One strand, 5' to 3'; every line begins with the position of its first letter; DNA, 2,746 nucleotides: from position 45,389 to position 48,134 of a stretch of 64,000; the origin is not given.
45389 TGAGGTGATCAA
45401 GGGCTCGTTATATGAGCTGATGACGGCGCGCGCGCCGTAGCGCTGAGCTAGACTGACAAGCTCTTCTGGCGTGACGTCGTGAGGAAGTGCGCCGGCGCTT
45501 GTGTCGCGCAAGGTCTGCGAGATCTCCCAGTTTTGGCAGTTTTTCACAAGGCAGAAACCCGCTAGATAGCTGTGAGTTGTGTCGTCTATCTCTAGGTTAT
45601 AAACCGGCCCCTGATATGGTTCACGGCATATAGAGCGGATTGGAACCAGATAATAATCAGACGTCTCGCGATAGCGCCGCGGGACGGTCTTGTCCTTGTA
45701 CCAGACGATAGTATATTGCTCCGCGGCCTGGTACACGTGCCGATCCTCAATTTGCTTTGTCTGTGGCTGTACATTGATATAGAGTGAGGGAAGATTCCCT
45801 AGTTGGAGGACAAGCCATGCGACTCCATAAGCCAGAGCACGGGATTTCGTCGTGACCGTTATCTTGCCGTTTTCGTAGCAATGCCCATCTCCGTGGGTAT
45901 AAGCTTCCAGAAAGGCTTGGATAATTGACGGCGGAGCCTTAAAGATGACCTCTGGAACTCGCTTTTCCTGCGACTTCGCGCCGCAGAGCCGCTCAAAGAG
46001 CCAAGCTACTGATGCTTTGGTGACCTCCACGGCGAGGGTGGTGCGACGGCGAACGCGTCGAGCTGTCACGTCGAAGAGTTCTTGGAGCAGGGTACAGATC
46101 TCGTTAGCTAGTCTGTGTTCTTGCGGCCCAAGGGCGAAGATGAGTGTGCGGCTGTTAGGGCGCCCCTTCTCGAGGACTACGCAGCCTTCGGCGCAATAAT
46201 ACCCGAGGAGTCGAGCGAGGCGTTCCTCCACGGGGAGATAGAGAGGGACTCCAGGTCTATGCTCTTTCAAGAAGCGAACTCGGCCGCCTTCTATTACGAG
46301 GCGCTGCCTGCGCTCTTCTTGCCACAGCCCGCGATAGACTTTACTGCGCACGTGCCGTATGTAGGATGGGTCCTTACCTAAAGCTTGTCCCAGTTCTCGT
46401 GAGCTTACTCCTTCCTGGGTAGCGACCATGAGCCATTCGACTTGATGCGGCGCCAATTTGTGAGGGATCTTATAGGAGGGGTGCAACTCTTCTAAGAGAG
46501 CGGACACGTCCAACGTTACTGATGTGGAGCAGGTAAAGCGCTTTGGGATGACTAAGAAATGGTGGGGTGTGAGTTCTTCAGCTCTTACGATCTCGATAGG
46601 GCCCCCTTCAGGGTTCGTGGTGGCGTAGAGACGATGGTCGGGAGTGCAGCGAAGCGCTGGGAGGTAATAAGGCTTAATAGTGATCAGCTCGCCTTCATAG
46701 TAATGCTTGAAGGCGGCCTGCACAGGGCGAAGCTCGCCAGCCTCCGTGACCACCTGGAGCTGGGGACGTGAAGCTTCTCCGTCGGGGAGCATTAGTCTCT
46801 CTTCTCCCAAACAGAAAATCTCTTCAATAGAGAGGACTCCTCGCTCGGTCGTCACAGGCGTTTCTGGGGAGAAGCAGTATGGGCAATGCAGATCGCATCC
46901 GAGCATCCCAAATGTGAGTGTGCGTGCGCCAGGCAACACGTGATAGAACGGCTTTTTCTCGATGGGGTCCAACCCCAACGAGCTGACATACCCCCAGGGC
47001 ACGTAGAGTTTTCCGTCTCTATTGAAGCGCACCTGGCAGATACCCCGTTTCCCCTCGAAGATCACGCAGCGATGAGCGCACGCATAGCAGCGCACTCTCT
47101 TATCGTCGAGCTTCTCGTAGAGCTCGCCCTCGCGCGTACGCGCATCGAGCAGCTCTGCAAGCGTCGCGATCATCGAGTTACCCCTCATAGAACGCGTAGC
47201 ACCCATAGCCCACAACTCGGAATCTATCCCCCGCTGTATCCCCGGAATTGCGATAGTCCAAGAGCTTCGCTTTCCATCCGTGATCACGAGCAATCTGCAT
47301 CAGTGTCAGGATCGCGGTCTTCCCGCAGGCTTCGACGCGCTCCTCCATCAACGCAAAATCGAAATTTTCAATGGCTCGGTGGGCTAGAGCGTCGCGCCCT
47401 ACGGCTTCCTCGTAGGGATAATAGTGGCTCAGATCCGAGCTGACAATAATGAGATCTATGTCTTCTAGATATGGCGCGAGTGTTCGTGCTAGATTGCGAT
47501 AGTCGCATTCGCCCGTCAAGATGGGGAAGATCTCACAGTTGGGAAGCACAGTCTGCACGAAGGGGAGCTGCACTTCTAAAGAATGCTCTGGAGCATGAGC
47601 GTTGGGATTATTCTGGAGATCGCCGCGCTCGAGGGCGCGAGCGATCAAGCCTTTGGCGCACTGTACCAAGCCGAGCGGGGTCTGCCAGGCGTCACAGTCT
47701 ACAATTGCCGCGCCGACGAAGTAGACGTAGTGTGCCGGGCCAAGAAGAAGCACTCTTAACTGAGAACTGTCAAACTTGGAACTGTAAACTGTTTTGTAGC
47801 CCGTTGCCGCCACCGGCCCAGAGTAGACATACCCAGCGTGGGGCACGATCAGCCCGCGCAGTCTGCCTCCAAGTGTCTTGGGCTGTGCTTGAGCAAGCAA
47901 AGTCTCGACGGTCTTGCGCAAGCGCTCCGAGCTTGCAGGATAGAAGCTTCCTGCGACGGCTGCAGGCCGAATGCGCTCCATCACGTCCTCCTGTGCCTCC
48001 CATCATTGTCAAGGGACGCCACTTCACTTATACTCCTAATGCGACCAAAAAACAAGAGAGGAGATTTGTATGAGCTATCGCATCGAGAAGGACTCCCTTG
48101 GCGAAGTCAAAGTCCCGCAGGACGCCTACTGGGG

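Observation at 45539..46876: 446-aa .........-type intein inside the CxxxCxxC motif of the AmmeMemoRadiSam radical SAM enzyme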

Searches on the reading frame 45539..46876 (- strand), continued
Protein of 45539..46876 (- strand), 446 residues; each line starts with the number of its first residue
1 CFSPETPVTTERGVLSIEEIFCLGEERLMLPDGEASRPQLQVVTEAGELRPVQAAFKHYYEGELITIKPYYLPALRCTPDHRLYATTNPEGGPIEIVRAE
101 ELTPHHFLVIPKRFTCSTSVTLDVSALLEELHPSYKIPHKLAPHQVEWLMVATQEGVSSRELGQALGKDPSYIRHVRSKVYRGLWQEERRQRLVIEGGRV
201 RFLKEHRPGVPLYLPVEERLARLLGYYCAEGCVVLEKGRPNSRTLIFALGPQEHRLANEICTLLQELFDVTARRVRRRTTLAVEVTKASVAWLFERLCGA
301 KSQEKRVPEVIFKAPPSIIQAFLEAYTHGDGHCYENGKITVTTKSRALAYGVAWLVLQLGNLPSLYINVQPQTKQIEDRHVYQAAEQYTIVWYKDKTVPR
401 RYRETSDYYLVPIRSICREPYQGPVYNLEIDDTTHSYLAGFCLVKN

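Call 53: search_protein_families(library=ncbifam, proteins=[P0245, P0246, P0256, P0261, P0251, P0289, P0293, P0331, P0314, P0272], max_evalue=1e-8)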
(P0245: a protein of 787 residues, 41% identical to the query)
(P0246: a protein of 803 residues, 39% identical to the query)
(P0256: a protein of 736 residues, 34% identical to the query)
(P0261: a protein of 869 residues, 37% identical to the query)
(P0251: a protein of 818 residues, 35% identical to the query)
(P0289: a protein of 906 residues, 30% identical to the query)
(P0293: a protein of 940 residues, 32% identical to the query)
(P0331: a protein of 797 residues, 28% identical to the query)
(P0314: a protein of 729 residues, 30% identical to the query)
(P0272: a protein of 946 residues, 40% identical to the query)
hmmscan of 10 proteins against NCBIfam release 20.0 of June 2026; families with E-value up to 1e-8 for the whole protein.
P0245 (787 aa): 1 family
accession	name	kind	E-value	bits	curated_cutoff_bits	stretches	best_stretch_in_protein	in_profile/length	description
NF045703.1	rSAM_Tes_intein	exception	4.1e-15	54.7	1700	0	515-584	566-634/1040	tetraether lipid synthase Tes, intein-containing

P0246 (803 aa): 7 families
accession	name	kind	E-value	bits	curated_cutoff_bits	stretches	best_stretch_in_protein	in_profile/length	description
TIGR04337.1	AmmeMemoSam_rS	hypoth_equivalog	1.8e-96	323.1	220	2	550-798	82-329/349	AmmeMemoRadiSam system radical SAM enzyme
NF011418.0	PRK14845.1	equivalog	4.5e-21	74.4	756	1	88-463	23-280/1049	translation initiation factor IF-2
TIGR04041.1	activase_YjjW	hypoth_equivalog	4.5e-15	55.8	250.2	1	596-718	117-238/276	YjjW family glycine radical enzyme activase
NF011303.0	PRK14715.1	equivalog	1.2e-14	52.5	1585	1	278-457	1086-1262/1627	DNA-directed DNA polymerase II large subunit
TIGR02493.1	PFLA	equivalog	1.6e-14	53.9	231.75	1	594-703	72-183/235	pyruvate formate-lyase-activating protein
NF011287.0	PRK14698.1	equivalog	9.6e-10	37.1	1238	1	269-453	349-530/1017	V-type ATP synthase subunit A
NF011491.0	PRK14898.1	equivalog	7.3e-09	34.2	783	0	136-448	134-376/860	DNA-directed RNA polymerase subunit A''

P0256 (736 aa): 5 families
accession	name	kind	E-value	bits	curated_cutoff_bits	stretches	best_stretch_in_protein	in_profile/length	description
NF011303.0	PRK14715.1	equivalog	5.9e-23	80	1585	1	131-495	936-1286/1627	DNA-directed DNA polymerase II large subunit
NF045703.1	rSAM_Tes_intein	exception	6.9e-21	73.8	1700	1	91-464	149-511/1040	tetraether lipid synthase Tes, intein-containing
NF011491.0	PRK14898.1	equivalog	7.9e-11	40.7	783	1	106-498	93-409/860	DNA-directed RNA polymerase subunit A''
TIGR04041.1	activase_YjjW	hypoth_equivalog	2.6e-10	40.2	250.2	0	546-696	83-230/276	YjjW family glycine radical enzyme activase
TIGR02495.1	NrdG2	equivalog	8.4e-10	38.3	131.15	0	82-119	17-54/193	anaerobic ribonucleoside-triphosphate reductase activating protein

P0261 (869 aa): 3 families
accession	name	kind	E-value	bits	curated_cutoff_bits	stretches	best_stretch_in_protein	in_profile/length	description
NF045703.1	rSAM_Tes_intein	exception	2.3e-16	58.8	1700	1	155-661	148-657/1040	tetraether lipid synthase Tes, intein-containing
NF011303.0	PRK14715.1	equivalog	7.2e-11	39.9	1585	1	205-554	944-1283/1627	DNA-directed DNA polymerase II large subunit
TIGR01445.1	intein_Nterm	domain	8.2e-10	39.5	24.5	1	163-246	1-81/83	intein N-terminal splicing region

P0251 (818 aa): 3 families
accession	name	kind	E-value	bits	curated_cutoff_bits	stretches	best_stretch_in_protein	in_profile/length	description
NF045703.1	rSAM_Tes_intein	exception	1.2e-20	73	1700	1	139-603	145-611/1040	tetraether lipid synthase Tes, intein-containing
TIGR04337.1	AmmeMemoSam_rS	hypoth_equivalog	1.3e-09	37.4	220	0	739-813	210-287/349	AmmeMemoRadiSam system radical SAM enzyme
TIGR04041.1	activase_YjjW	hypoth_equivalog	5.2e-09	35.9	250.2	0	638-782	115-244/276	YjjW family glycine radical enzyme activase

P0289 (906 aa): 17 families
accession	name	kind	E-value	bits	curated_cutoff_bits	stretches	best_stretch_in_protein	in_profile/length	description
TIGR03471.1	HpnJ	equivalog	7.4e-35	120.7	577.6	2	648-841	221-412/472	hopanoid biosynthesis associated radical SAM protein HpnJ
TIGR02026.1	BchE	equivalog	4.1e-29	101.8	481.35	1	14-188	22-210/497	magnesium-protoporphyrin IX monomethyl ester anaerobic oxidative cyclase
TIGR04013.1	B12_SAM_MJ_1487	hypoth_equivalog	7.3e-29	100.8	251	1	17-190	13-169/382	TIGR04013 family B12-binding domain/radical SAM domain-containing protein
NF045703.1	rSAM_Tes_intein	exception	5.2e-25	87.4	1700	1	215-637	204-613/1040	tetraether lipid synthase Tes, intein-containing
TIGR04479.1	bcpD_PhpK_rSAM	subfamily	2.1e-24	85.8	600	1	646-798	261-413/504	PhpK family radical SAM P-methyltransferase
TIGR04072.2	rSAM_ladder_B12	equivalog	2.8e-23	82.3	360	2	8-188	12-196/443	lipid biosynthesis B12-binding/radical SAM protein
NF050148.1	rSAM_ApyD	equivalog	2.2e-21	75.9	750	1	39-189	69-216/645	RiPP biosynthesis radical SAM protein ApyD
TIGR04014.1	B12_SAM_MJ_0865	equivalog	7.7e-19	67.8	360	1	647-819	182-361/434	methyl-coenzyme M reductase glutamine C-methyltransferase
NF033070.1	rSAM_AprD4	equivalog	9.2e-19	67.6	500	1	640-825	212-399/456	AprD4 family radical SAM diol-dehydratase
TIGR04367.1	HpnR_B12_rSAM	equivalog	1.2e-18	67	650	1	12-214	20-231/490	hopanoid C-3 methylase HpnR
TIGR04385.1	B12_rSAM_cofa1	equivalog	2.3e-17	63.3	450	1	634-778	204-348/438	B12 lower ligand biosynthesis radical SAM protein BzaD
TIGR04295.1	B12_rSAM_oligo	hypoth_equivalog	5.4e-16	58.3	400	0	13-188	24-216/422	TIGR04295 family B12-binding domain-containing radical SAM protein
TIGR04190.1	B12_SAM_Ta0216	equivalog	4.2e-15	55.3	500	1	10-188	33-235/554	TIGR04190 family B12-binding domain/radical SAM domain protein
NF033712.0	B12_rSAM_KedN5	subfamily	9.2e-13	47.3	700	1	44-192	58-215/624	KedN5 family methylcobalamin-dependent radical SAM C-methyltransferase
TIGR03975.1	rSAM_ocin_1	subfamily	2.6e-12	46.1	281.85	1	38-159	118-243/606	RiPP maturation radical SAM C-methyltransferase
TIGR01445.1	intein_Nterm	domain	2.7e-10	41.1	24.5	1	188-261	1-83/83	intein N-terminal splicing region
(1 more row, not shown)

P0293 (940 aa): 10 families
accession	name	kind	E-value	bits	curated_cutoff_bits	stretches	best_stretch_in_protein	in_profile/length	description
TIGR03471.1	HpnJ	equivalog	5.6e-43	147.5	577.6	2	662-914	211-458/472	hopanoid biosynthesis associated radical SAM protein HpnJ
TIGR02026.1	BchE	equivalog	9.4e-30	103.9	481.35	2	675-900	218-437/497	magnesium-protoporphyrin IX monomethyl ester anaerobic oxidative cyclase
NF045703.1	rSAM_Tes_intein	exception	4.3e-27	94.3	1700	1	260-665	215-612/1040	tetraether lipid synthase Tes, intein-containing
TIGR04479.1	bcpD_PhpK_rSAM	subfamily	2.3e-19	69.2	600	1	674-814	264-403/504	PhpK family radical SAM P-methyltransferase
TIGR04014.1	B12_SAM_MJ_0865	equivalog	3.7e-12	45.8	360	1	723-848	239-360/434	methyl-coenzyme M reductase glutamine C-methyltransferase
TIGR04072.2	rSAM_ladder_B12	equivalog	1.5e-11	43.6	360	0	675-814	205-343/443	lipid biosynthesis B12-binding/radical SAM protein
TIGR03975.1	rSAM_ocin_1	subfamily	1.5e-11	43.5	281.85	0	98-229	149-281/606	RiPP maturation radical SAM C-methyltransferase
NF050148.1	rSAM_ApyD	equivalog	5.8e-11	41.5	750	0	672-845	221-392/645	RiPP biosynthesis radical SAM protein ApyD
TIGR04013.1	B12_SAM_MJ_1487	hypoth_equivalog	6.3e-11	41.7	251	0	735-845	247-356/382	TIGR04013 family B12-binding domain/radical SAM domain-containing protein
TIGR04367.1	HpnR_B12_rSAM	equivalog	3.2e-09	35.8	650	0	31-229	16-202/490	hopanoid C-3 methylase HpnR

P0331 (797 aa): 7 families
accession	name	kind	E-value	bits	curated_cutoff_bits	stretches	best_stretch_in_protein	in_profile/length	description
NF045703.1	rSAM_Tes_intein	exception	6e-17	60.7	1700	1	57-379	215-512/1040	tetraether lipid synthase Tes, intein-containing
NF047865.1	rSAM_PapB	equivalog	9.1e-13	48.1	340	0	585-776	135-317/330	PapB family radical SAM/SPASM ranthipeptide maturase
NF012164.0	AlbA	equivalog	9.3e-11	40.8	850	0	456-556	128-233/442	subtilosin maturase AlbA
TIGR03962.1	mycofact_rSAM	equivalog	3.1e-09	36.5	265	0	450-559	22-134/339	mycofactocin radical SAM maturase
NF040492.1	not_ScfB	exception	3.9e-09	35.9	855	0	613-778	260-418/450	ScfB-related radical SAM/SPASM orphan maturase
TIGR02666.1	moaA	equivalog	6.1e-09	35.3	284.05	0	463-524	37-102/336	GTP 3',8-cyclase MoaA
NF011491.0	PRK14898.1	equivalog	9e-09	33.9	783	0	60-383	139-388/860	DNA-directed RNA polymerase subunit A''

P0314 (729 aa): 6 families
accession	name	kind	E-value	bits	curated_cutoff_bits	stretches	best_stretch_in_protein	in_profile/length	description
NF033668.1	rSAM_PA0069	hypoth_equivalog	1.6e-43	149.1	360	1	511-686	97-277/348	PA0069 family radical SAM protein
NF038136.1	rSAM_Rv_intein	exception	2.5e-37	129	700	1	482-715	324-574/574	intein-containing Rv2578c family radical SAM protein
NF038135.1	rSAM_Rv2578c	equivalog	8.6e-37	126.8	430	1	5-714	61-316/317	Rv2578c family radical SAM protein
TIGR04470.1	rSAM_mob_pairB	equivalog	2.9e-35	122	410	1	471-714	16-254/285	radical SAM mobile pair protein B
NF045703.1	rSAM_Tes_intein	exception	5.4e-15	54.3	1700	1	170-497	290-615/1040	tetraether lipid synthase Tes, intein-containing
NF011303.0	PRK14715.1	equivalog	1.4e-10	39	1585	1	227-398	1095-1259/1627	DNA-directed DNA polymerase II large subunit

P0272 (946 aa): 5 families
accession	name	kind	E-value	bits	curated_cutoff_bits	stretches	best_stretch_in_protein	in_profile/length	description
TIGR04337.1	AmmeMemoSam_rS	hypoth_equivalog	2.4e-87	293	220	2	678-933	83-336/349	AmmeMemoRadiSam system radical SAM enzyme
NF045703.1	rSAM_Tes_intein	exception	7.4e-21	73.7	1700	1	413-684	345-614/1040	tetraether lipid synthase Tes, intein-containing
NF006207.0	PRK08332.1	equivalog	9.1e-13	46.3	2400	0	439-594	1004-1147/1684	vitamin B12-dependent ribonucleotide reductase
NF011491.0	PRK14898.1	equivalog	4e-12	45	783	1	318-582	133-376/860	DNA-directed RNA polymerase subunit A''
NF038136.1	rSAM_Rv_intein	exception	1.7e-11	43.7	700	1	102-186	75-164/574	intein-containing Rv2578c family radical SAM protein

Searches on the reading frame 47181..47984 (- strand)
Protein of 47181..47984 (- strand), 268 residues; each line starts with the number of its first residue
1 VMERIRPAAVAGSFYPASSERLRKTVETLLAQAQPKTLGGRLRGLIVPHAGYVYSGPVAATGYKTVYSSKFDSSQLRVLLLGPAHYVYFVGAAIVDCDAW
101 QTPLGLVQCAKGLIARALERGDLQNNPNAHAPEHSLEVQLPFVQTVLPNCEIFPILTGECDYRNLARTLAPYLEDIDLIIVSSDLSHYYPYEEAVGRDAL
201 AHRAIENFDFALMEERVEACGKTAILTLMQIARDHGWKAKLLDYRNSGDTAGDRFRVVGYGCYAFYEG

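Call 5: search_protein_families(library=ncbifam, proteins=[window:47181-47984:-], max_evalue=1)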
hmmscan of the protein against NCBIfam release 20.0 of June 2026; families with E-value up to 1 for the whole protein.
window:47181-47984:- (268 aa): 3 families
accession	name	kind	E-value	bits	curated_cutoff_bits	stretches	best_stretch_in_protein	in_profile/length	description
TIGR04336.1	AmmeMemoSam_B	hypoth_equivalog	2.8e-75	253.1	26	1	6-265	1-270/270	AmmeMemoRadiSam system protein B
NF001987.0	PRK00782.1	equivalog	2.4e-51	174.5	295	1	5-263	2-263/267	MEMO1 family protein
NF010698.0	PRK14098.1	equivalog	0.2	10.2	754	1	197-227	371-401/489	starch synthase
